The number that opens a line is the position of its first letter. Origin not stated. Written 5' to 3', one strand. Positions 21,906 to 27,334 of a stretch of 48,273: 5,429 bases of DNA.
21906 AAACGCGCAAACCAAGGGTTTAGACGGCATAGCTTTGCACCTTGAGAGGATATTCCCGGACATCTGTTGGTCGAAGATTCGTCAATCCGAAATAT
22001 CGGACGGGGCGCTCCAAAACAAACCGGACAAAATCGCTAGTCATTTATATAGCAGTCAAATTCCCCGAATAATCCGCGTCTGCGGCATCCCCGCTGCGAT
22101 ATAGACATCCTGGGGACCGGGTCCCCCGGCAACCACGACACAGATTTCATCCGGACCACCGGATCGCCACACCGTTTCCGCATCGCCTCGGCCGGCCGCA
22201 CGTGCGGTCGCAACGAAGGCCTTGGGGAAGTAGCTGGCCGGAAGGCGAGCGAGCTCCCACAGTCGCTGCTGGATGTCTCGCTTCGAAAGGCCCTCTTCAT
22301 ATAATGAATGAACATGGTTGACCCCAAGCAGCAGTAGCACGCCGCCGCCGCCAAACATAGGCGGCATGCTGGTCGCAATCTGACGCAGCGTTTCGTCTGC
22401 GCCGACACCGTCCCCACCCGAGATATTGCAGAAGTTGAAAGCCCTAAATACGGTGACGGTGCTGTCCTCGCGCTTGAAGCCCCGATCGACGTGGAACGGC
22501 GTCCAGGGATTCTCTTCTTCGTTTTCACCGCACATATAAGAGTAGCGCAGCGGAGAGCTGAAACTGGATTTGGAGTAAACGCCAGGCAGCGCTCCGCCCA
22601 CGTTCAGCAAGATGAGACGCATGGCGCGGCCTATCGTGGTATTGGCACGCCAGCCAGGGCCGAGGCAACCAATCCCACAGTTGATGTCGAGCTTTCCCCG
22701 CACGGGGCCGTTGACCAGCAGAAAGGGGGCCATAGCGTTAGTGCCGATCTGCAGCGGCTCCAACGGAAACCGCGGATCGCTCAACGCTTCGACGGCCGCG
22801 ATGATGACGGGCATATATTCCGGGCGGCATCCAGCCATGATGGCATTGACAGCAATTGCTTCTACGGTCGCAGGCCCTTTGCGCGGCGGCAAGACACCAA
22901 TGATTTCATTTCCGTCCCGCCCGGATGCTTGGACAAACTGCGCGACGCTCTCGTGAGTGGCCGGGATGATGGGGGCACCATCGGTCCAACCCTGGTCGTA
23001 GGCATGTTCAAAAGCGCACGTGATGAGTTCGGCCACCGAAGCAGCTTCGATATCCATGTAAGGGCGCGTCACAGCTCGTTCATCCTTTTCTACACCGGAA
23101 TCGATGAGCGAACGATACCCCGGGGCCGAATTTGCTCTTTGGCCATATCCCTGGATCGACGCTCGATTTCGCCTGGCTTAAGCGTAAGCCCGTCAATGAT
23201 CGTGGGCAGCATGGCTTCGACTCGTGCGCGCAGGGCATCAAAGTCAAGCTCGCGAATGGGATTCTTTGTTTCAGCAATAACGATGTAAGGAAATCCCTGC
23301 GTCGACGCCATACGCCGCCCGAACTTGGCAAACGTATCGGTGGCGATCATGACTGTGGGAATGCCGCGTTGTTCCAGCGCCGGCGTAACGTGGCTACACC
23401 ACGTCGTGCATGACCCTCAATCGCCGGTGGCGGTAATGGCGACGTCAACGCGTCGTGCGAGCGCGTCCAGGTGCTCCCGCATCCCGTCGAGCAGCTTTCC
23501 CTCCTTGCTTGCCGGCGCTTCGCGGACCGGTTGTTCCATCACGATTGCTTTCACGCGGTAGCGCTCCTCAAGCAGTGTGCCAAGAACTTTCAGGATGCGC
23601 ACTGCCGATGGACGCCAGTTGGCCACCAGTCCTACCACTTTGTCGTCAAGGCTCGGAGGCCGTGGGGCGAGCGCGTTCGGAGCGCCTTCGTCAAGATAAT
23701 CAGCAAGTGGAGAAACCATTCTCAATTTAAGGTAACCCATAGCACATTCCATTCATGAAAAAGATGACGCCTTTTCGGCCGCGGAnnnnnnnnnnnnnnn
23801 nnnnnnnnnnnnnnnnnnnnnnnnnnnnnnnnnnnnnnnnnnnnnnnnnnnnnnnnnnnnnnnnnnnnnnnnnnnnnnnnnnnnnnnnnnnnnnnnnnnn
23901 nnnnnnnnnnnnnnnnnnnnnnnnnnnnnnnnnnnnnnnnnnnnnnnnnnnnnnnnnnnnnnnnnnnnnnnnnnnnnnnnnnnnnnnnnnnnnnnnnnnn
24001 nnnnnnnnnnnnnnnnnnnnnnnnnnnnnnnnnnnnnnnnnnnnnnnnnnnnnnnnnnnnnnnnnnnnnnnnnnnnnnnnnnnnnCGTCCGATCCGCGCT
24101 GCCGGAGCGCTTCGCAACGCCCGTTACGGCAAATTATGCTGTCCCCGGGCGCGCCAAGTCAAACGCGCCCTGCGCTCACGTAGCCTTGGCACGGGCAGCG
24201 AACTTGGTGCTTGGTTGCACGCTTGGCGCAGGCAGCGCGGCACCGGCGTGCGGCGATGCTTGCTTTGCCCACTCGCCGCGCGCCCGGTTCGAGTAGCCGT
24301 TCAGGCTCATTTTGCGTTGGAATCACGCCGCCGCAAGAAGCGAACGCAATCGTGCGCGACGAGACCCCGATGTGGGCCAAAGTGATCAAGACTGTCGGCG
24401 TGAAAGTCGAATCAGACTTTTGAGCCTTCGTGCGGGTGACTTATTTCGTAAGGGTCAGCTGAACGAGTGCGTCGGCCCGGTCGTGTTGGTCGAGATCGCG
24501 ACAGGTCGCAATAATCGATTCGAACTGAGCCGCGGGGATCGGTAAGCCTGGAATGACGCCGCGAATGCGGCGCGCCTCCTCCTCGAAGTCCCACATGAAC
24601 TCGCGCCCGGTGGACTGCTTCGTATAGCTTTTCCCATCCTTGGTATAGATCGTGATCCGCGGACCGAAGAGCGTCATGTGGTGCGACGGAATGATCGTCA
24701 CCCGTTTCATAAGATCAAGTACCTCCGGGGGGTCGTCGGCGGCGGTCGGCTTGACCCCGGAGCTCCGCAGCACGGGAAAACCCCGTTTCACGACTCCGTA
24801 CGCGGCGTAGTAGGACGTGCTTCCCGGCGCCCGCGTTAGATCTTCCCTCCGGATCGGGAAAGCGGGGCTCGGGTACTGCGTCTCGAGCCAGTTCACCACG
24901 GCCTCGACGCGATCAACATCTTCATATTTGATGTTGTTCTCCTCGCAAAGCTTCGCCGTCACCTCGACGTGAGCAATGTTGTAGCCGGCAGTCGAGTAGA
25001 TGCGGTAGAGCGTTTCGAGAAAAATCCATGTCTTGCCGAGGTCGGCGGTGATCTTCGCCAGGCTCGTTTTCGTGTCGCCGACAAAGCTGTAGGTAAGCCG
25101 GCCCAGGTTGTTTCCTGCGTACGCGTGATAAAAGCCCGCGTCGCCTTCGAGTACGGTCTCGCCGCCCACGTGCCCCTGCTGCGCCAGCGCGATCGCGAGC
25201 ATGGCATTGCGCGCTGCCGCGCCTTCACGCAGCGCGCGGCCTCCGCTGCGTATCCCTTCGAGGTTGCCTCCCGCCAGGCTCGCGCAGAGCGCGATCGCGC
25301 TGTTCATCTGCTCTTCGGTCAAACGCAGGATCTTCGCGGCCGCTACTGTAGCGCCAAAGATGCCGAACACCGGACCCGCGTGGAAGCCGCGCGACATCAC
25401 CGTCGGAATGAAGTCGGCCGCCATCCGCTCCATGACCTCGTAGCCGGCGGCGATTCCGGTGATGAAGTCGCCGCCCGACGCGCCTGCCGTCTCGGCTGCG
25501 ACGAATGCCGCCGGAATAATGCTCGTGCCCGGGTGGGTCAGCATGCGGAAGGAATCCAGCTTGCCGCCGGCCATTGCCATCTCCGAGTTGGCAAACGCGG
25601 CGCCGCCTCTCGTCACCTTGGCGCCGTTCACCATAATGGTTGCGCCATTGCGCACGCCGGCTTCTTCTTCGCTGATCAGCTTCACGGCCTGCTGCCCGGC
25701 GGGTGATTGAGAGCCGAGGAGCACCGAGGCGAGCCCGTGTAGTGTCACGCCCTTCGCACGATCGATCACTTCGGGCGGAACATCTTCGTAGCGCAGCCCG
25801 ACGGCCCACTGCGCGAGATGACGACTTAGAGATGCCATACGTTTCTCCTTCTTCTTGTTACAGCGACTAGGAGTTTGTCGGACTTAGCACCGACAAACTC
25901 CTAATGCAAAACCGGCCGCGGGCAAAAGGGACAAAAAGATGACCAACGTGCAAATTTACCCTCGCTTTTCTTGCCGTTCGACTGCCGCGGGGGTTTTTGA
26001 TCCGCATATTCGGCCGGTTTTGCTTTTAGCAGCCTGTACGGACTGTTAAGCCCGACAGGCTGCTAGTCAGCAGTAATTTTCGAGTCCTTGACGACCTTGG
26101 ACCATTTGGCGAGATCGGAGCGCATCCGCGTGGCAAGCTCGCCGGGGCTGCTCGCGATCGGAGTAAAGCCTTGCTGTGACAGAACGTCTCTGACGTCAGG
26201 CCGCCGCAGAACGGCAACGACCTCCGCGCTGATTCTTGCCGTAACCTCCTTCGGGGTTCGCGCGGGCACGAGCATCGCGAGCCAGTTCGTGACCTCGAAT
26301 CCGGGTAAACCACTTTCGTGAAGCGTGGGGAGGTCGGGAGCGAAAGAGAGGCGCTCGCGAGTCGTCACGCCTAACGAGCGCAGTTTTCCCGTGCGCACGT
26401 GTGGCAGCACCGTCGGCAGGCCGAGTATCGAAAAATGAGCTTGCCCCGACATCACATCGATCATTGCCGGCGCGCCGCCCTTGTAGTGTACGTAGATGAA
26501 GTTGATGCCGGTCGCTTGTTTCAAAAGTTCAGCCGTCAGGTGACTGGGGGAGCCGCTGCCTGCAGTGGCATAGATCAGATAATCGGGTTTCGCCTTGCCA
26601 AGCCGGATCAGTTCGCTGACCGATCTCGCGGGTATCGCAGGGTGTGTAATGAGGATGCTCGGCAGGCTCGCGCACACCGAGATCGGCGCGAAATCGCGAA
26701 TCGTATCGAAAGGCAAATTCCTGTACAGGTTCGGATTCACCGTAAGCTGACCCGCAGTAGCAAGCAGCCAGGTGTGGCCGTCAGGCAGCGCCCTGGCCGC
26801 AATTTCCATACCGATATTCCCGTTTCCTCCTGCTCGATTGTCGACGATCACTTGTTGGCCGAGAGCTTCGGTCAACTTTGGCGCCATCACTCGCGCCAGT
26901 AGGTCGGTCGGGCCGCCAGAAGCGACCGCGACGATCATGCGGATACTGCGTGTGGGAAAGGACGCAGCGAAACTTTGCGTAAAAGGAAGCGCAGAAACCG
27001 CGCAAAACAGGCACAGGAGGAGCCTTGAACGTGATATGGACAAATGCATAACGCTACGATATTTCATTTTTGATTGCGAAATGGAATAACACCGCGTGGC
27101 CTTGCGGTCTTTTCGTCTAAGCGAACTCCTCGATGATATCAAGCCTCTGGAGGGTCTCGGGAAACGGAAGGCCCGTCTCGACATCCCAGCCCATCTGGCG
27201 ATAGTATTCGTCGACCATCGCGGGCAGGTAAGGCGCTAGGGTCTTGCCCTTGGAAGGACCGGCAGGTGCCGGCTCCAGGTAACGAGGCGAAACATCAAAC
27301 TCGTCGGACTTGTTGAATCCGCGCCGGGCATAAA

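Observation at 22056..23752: Rosetta-stone evidence links the UGSC module to an uncharacterised domain with an invariant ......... motif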

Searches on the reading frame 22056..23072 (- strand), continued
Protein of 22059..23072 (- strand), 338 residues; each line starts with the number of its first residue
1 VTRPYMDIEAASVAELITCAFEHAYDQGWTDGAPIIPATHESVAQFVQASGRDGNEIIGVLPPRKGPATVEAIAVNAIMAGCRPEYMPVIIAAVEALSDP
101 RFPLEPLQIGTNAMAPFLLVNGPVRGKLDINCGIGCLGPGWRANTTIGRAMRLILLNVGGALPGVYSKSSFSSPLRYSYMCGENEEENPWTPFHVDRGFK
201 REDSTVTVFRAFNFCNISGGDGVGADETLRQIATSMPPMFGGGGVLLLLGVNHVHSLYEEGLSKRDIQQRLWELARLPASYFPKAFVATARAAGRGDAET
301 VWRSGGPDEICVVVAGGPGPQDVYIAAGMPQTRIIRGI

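Call 82: search_protein_families(library=pfam, max_evalue=0.001, proteins=[L057:64-1953:+, L057:2157-2927:+, L057:2962-4317:+, L057:6061-7932:+, L057:7929-8828:+, L057:8818-9720:+, L057:9717-10769:+, L012:6666-7559:+, L081:2008-3213:-, L026:9913-11007:+])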
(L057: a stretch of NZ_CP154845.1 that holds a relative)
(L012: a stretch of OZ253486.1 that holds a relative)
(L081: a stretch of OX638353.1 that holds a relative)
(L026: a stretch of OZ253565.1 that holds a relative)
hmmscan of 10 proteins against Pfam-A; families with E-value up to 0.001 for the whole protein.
L057:64-1953:+ (629 aa): 13 families
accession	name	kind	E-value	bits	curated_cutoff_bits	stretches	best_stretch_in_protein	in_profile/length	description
PF00158.32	Sigma54_activat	-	1.9e-68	229.8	20.2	1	324-491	1-167/168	Sigma-54 interaction domain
PF06506.16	PrpR_N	-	1.2e-30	106.8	29.1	1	25-189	2-162/167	Propionate catabolism activator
PF14532.12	Sigma54_activ_2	-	6.3e-20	72.3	25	1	328-496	4-138/138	Sigma-54 interaction domain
PF25601.1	AAA_lid_14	-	1.3e-16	60.6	27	1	498-579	2-85/87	AAA+ ATPase lid domain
PF02954.25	HTH_8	-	5.7e-12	45.6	22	1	589-627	1-39/42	Bacterial regulatory protein, Fis family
PF07728.20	AAA_5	-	2.3e-09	37.8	22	1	348-468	2-124/139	AAA domain (dynein-related subfamily)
PF07724.20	AAA_2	-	3.1e-07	31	27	1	346-475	4-133/166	AAA domain (Cdc48 subfamily)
PF13188.13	PAS_8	-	2.2e-06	27.8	21.8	1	200-255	2-54/65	PAS domain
PF13426.13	PAS_9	-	3.1e-06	27.8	27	1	210-271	2-70/103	PAS domain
PF00989.32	PAS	-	5e-06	26.9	22.6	1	203-245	5-47/113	PAS fold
PF01078.27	Mg_chelatase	-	5.7e-06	26.3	20.3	0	399-466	88-157/207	Magnesium chelatase, subunit ChlI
PF00004.35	AAA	-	7.1e-06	26.9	21.2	1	348-472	1-114/131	ATPase family associated with various cellular activities (AAA)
PF18024.7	HTH_50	-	8.4e-06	25.8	27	1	590-627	8-44/50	Helix-turn-helix domain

L057:2157-2927:+ (256 aa): 2 families
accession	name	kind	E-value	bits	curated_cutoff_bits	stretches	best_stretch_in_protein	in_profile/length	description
PF00378.25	ECH_1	-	1.7e-53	182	27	1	14-254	3-242/251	Enoyl-CoA hydratase/isomerase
PF16113.10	ECH_2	-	2.8e-32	113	27.2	1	18-201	2-187/335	Enoyl-CoA hydratase/isomerase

L057:2962-4317:+ (451 aa): 2 families
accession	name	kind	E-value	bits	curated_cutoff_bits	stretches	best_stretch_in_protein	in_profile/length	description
PF03972.19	MmgE_PrpD_N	-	5e-62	209.7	32.1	1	12-250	1-238/244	MmgE/PrpD N-terminal domain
PF19305.4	MmgE_PrpD_C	-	3.6e-34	118.5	32.1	1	275-434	1-165/173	MmgE/PrpD C-terminal domain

L057:6061-7932:+ (623 aa): 2 families
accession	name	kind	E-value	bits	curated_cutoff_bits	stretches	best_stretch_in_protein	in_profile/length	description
PF06808.19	DctM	-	6.1e-90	302.4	23.8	1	99-529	2-412/413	Tripartite ATP-independent periplasmic transporter, DctM component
PF11874.13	DUF3394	-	2.4e-07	31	28.2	1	541-590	3-52/181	Domain of unknown function (DUF3394)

L057:7929-8828:+ (299 aa): 1 family
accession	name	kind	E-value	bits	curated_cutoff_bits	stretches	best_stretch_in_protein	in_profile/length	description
PF19799.5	DUF6282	-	2.2e-60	204.2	26.8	1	15-209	2-195/196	Family of unknown function (DUF6282)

L057:8818-9720:+ (300 aa): 4 families
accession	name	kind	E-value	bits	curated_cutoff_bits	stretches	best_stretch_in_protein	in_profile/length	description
PF09130.16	DUF1932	-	3.3e-11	43.4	25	1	203-266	8-69/70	Domain of unknown function (DUF1932)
PF03807.23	F420_oxidored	-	7.4e-07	30.1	21.6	1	6-99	1-91/94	NADP oxidoreductase coenzyme F420-dependent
PF03446.21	NAD_binding_2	-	3.7e-06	27.5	21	1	6-123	1-116/161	NAD binding domain of 6-phosphogluconate dehydrogenase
PF02153.23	PDH_N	-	0.00038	20.4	26.5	1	37-124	15-101/154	Prephenate dehydrogenase, nucleotide-binding domain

L057:9717-10769:+ (350 aa): 1 family
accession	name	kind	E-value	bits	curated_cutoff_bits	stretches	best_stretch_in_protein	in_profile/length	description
PF02615.19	Ldh_2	-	1.6e-120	402.7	38.8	1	8-335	2-332/333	Malate/L-lactate dehydrogenase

L012:6666-7559:+ (297 aa): 5 families
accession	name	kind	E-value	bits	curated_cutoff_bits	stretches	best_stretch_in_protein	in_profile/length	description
PF01436.27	NHL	-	2.5e-15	56.1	20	2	179-206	1-28/28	NHL repeat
PF17170.10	DUF5128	-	6.8e-07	29.2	22.9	1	136-215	49-127/321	6-bladed beta-propeller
PF08450.18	SGL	-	5.1e-06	26.7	26.3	0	72-102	188-218/246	SMP-30/Gluconolactonase/LRE-like region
PF25021.1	TEN_NHL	-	0.00046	19.7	27.1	0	127-156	326-354/357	Teneurin NHL domain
PF16288.11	DUF4934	-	0.00092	19.7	27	0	161-213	51-101/102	Domain of unknown function (DUF4934)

L081:2008-3213:- (401 aa): 1 family
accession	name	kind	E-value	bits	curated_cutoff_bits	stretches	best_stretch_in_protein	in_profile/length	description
PF02515.22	CoA_transf_3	-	2.2e-119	399.3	23.3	1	8-377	1-366/366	CoA-transferase family III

L026:9913-11007:+ (365 aa): 3 families
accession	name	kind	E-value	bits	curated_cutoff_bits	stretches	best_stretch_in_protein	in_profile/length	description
PF01070.24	FMN_dh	-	3.8e-115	385.1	24.9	1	36-365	1-340/350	FMN-dependent dehydrogenase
PF03060.21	NMO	-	1.1e-06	28.7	28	1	225-327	118-222/331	Nitronate monooxygenase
PF01645.23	Glu_synthase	-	0.00078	19.2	20.4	0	295-329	272-306/369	Conserved region in glutamate synthase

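Call 99: find_encoding_contigs(protein=P0072, flank=7000, max_places=3)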
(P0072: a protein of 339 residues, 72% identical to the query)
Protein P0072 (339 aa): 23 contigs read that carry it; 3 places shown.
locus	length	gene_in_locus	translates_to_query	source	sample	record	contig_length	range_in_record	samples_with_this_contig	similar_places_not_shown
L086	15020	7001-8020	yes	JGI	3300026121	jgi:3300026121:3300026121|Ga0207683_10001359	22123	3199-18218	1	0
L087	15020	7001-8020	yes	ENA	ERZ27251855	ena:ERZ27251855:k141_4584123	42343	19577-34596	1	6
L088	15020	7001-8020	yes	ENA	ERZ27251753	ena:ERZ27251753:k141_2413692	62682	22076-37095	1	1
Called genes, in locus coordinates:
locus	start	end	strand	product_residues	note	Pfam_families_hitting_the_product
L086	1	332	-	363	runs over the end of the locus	PF04909:Amidohydro_2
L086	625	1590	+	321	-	PF03401:TctC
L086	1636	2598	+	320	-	PF03401:TctC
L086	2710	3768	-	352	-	PF01717:Meth_synt_2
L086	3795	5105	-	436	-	PF01425:Amidase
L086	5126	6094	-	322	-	PF03401:TctC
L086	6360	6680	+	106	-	PF24696:UGSC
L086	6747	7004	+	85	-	PF24696:UGSC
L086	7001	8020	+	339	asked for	-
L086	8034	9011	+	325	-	PF03401:TctC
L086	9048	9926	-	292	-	PF20628:Dyp_perox_C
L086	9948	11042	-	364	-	PF02746:MR_MLE_N, PF13378:MR_MLE_C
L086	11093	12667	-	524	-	PF00496:SBP_bac_5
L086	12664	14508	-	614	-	PF02129:Peptidase_S15, PF08530:PepX_C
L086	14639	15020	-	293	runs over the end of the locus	PF01522:Polysacc_deac_1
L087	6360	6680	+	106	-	PF24696:UGSC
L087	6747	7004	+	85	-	PF24696:UGSC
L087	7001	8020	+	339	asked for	-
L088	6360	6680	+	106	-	PF24696:UGSC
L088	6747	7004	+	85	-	PF24696:UGSC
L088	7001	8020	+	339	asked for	-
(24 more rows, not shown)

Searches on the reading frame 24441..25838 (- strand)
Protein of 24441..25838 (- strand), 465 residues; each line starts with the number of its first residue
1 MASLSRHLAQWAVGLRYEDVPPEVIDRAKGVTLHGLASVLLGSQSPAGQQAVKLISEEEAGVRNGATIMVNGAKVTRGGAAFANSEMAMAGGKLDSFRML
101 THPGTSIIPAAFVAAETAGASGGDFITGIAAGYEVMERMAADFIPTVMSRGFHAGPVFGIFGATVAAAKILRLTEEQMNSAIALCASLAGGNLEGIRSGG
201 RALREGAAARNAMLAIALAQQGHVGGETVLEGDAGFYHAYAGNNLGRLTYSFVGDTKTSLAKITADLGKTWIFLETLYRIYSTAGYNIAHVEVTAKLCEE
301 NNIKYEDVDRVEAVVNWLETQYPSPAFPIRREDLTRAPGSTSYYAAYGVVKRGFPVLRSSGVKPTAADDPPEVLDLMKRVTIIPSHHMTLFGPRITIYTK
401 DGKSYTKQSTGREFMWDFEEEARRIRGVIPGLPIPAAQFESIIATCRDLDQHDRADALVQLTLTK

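Call 11: search_protein_families(library=pfam, max_evalue=0.001, proteins=[window:24441-25838:-])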
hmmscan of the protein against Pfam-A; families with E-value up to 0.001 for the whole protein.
window:24441-25838:- (465 aa): 1 family
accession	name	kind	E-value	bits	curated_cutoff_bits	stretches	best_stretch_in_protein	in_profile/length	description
PF03972.19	MmgE_PrpD_N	-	1.3e-44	152.7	32.1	1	6-243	1-238/244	MmgE/PrpD N-terminal domain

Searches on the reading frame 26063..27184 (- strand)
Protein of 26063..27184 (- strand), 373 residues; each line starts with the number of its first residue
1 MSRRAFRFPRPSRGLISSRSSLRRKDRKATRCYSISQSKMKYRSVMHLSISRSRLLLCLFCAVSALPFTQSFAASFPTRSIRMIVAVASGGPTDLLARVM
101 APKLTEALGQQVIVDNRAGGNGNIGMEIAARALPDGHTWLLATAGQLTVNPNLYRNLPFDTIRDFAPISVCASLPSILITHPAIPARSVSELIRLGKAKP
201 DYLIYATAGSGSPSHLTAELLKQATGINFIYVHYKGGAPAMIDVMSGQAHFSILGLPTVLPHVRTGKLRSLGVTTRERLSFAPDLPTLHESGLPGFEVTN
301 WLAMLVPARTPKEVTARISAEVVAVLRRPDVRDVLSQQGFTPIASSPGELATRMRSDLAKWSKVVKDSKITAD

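Call 12: search_protein_families(library=pfam, max_evalue=0.001, proteins=[window:26063-27184:-])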
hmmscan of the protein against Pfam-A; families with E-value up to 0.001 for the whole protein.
window:26063-27184:- (373 aa): 1 family
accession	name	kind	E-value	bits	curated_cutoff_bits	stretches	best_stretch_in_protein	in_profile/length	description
PF03401.19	TctC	-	1.2e-64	218.9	27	1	97-367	2-271/274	Tripartite tricarboxylate transporter family receptor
